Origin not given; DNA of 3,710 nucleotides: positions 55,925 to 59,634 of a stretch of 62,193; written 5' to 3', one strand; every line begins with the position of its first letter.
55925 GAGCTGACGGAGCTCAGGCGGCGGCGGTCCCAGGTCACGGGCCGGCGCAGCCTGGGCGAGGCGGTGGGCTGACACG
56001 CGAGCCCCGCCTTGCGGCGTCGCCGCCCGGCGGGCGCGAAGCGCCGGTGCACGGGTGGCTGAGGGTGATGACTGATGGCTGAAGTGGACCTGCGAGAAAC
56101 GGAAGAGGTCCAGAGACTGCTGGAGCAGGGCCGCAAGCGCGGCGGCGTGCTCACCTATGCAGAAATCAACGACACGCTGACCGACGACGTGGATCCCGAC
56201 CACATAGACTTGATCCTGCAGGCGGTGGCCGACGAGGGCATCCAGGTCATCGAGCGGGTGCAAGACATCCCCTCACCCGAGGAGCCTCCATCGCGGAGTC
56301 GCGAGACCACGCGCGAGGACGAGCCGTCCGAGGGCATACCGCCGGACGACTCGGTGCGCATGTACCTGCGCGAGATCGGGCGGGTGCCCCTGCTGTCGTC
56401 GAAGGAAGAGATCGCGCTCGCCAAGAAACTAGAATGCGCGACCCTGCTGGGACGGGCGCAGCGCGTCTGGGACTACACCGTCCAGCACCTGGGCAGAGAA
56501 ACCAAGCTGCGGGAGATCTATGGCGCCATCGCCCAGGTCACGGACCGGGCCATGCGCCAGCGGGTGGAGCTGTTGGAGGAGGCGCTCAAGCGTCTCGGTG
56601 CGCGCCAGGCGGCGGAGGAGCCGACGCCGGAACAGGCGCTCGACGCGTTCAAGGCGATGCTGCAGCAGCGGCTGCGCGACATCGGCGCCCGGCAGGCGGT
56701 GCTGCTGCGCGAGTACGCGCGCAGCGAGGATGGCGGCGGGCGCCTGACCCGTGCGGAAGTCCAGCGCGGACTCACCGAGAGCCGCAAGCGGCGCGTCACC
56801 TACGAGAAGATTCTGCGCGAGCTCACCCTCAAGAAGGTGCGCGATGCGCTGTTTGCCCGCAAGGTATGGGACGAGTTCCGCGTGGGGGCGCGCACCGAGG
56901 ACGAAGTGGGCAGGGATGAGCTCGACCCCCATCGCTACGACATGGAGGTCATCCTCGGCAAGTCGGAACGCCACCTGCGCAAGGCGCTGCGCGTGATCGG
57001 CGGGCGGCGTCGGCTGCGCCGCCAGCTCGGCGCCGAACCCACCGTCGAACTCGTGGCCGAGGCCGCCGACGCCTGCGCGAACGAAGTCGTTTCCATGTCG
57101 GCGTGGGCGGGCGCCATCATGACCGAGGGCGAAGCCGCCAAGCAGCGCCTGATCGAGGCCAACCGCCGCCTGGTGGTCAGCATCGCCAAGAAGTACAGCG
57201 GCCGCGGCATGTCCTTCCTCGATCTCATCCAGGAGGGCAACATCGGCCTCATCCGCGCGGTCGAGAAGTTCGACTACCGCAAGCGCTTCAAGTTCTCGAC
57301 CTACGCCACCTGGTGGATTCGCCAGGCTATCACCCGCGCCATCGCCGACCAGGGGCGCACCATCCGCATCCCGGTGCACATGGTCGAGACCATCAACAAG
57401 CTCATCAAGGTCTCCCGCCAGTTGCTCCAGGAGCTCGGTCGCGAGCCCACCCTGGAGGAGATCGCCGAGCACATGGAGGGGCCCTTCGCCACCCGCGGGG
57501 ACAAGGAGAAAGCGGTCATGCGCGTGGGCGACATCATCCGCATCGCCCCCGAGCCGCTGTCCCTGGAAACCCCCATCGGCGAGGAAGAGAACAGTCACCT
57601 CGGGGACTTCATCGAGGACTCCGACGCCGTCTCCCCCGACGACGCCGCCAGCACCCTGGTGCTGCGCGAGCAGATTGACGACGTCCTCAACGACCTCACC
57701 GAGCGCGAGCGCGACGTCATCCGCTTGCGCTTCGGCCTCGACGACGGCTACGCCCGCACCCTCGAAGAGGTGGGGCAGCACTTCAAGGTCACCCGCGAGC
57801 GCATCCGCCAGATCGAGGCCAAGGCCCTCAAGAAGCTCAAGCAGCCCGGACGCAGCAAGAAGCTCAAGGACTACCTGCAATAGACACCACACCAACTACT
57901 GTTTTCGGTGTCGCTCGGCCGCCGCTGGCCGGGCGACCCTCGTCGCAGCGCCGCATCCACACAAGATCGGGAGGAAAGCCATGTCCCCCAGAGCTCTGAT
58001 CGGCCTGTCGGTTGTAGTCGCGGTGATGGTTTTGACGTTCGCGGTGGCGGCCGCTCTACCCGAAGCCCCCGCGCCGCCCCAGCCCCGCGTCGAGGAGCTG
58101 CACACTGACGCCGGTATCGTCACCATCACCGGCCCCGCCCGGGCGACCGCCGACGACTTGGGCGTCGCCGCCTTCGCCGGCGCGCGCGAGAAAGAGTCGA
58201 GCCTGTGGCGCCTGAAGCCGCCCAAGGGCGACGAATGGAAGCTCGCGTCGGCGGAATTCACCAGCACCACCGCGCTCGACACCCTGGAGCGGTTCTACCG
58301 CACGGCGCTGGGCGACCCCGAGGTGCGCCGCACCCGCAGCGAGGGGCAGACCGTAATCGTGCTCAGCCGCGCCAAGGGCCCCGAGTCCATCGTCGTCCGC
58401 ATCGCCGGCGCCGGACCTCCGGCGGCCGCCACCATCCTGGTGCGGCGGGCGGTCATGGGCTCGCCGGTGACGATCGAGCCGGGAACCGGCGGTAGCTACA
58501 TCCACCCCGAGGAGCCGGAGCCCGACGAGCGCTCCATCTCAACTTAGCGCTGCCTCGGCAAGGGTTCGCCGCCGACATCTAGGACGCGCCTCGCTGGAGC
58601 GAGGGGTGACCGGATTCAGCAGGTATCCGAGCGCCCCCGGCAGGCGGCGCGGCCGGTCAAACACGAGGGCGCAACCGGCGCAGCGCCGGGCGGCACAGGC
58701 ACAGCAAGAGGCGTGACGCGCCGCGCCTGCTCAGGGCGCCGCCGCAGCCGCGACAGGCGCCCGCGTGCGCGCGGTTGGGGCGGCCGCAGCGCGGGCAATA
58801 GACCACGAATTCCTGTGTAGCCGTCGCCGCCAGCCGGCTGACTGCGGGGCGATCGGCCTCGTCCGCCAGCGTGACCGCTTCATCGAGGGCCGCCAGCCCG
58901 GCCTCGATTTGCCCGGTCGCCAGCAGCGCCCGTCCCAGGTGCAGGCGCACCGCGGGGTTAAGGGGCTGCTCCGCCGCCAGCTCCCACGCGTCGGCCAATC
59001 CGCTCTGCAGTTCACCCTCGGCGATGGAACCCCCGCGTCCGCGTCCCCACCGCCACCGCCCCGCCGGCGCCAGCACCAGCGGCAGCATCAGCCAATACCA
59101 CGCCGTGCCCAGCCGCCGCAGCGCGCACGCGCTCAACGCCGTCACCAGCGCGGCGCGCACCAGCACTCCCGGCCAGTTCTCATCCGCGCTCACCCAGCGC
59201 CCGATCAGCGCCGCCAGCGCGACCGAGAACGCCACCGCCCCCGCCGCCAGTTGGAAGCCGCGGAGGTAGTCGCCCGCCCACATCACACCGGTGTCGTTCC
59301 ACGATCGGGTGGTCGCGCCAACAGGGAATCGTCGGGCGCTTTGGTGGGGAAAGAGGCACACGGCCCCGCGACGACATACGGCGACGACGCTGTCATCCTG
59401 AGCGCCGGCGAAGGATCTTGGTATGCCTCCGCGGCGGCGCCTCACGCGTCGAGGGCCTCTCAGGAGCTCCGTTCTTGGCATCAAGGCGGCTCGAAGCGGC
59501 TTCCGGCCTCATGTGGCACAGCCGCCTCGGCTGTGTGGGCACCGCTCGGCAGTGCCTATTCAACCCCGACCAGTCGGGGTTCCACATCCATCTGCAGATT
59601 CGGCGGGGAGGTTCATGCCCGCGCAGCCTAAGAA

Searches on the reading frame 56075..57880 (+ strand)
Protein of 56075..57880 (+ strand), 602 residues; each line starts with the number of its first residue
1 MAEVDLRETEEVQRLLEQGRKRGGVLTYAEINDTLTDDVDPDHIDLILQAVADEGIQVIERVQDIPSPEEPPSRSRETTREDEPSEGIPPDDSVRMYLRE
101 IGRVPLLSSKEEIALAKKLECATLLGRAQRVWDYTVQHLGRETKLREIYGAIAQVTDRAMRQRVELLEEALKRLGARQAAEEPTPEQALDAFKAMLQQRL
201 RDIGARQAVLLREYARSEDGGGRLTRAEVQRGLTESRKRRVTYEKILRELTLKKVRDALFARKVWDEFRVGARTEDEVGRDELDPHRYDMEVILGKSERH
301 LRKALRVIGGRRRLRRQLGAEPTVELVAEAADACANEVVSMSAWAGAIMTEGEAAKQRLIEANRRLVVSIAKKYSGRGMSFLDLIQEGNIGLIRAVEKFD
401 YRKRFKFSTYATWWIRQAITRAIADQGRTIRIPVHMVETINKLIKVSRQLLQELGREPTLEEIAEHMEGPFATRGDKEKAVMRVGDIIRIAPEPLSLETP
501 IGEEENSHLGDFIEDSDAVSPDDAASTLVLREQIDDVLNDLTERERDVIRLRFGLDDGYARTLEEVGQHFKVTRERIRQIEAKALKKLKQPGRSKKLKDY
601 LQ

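Call 50: list_cluster_members(proteins=[P0001, window:56075-57880:+, window:54209-55993:+])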
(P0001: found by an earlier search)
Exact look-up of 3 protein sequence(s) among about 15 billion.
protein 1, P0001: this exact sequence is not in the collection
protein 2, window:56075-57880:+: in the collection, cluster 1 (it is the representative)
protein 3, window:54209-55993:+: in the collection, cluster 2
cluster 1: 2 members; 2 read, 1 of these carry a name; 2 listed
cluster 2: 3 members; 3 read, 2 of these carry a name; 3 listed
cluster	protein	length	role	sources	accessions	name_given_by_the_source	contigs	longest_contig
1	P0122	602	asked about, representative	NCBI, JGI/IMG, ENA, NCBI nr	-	-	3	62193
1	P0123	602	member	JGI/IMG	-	RNA polymerase sigma factor RpoD-like protein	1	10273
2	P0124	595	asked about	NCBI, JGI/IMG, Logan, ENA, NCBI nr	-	-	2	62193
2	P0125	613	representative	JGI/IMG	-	DNA primase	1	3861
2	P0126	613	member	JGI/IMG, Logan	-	DNA primase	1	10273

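Call 76: find_homologous_proteins(query=P0122, max_evalue=1e-100)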
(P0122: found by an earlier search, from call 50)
Query P0122 (602 aa): 7800 proteins with E <= 1e-100 among 8000 candidates; the best 120 are listed.
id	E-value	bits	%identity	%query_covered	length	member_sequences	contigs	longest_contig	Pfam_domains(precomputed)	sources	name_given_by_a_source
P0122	0.0e+0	1294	100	100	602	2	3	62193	PF04545.23,PF00140.26,PF03979.20,PF04542.21,PF04539.23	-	-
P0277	0.0e+0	1082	83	100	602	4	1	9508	PF04545.23,PF00140.26,PF03979.20,PF04542.21,PF04539.23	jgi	jgi:RNA polymerase primary sigma factor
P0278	0.0e+0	1079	83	100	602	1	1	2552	PF04545.23,PF00140.26,PF03979.20,PF04542.21,PF04539.23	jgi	jgi:RNA polymerase primary sigma factor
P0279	0.0e+0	1078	84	100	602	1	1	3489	PF04545.23,PF00140.26,PF03979.20,PF04542.21,PF04539.23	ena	-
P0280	0.0e+0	1073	83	100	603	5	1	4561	PF04545.23,PF00140.26,PF03979.20,PF04542.21,PF04539.23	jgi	-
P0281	0.0e+0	1072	82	100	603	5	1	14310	PF04545.23,PF00140.26,PF03979.20,PF04542.21,PF04539.23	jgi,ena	-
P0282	0.0e+0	1072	82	100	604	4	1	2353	PF04545.23,PF00140.26,PF03979.20,PF04542.21,PF04539.23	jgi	-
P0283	0.0e+0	1069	84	100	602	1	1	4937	PF04545.23,PF00140.26,PF03979.20,PF04542.21,PF04539.23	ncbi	-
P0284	0.0e+0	1049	81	100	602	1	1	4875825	PF04545.23,PF00140.26,PF03979.20,PF04542.21,PF04539.23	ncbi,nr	ncbi:MAG: RNA polymerase sigma factor RpoD [Armatimonadota bacterium]|nr:MAG: RNA polymerase sigma f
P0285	0.0e+0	1048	81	100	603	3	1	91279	PF04545.23,PF00140.26,PF03979.20,PF04542.21,PF04539.23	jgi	jgi:RNA polymerase primary sigma factor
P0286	1.7e-244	831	67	100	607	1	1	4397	PF04545.23,PF00140.26,PF03979.20,PF04542.21,PF04539.23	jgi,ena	-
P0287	4.6e-243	826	67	100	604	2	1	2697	PF04545.23,PF00140.26,PF03979.20,PF04542.21,PF04539.23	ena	-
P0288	1.4e-239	815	65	100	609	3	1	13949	PF04545.23,PF00140.26,PF03979.20,PF04542.21,PF04539.23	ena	-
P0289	4.6e-236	803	64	100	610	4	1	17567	PF04545.23,PF00140.26,PF03979.20,PF04542.21,PF04539.23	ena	-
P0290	6.1e-234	796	64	100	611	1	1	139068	PF04545.23,PF00140.26,PF03979.20,PF04542.21,PF04539.23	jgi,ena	-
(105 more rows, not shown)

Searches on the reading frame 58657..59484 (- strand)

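Call 47: search_protein_families(library=pfam, proteins=[window:58657-59484:-], max_evalue=0.001)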
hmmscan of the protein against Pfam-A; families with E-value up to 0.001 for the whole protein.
window:58657-59484:- (275 aa): 1 family
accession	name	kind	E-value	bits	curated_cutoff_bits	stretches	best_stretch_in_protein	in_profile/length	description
PF14559.12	TPR_19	-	0.0002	22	25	1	154-220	2-66/68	Tetratricopeptide repeat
